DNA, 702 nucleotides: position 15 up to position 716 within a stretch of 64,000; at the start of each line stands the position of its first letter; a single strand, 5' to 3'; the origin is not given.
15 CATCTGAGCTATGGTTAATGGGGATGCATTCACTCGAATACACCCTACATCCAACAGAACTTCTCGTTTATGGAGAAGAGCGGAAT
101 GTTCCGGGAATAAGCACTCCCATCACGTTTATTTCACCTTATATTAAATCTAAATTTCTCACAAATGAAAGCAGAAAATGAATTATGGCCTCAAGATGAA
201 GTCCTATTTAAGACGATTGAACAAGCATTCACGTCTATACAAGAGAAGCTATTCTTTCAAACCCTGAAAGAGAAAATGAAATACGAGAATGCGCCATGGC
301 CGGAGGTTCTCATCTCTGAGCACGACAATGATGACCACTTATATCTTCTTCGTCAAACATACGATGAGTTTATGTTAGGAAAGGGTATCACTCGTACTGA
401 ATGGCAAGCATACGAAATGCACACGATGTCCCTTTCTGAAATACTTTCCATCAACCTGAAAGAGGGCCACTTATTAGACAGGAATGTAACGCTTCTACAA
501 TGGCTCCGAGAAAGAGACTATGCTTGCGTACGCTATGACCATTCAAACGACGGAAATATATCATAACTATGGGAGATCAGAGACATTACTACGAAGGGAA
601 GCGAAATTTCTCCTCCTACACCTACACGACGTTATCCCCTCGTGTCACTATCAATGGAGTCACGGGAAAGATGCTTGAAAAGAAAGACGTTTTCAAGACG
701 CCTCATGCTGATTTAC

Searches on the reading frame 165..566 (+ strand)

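Call 41: search_protein_families(library=pfam, proteins=[window:165-566:+])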
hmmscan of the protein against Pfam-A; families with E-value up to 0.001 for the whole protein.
window:165-566:+ (133 aa): 1 family
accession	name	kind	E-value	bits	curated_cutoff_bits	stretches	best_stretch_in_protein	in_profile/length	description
PF11946.13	DUF3463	-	0.00021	21.6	31.3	1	14-86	31-102/134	Domain of unknown function (DUF3463)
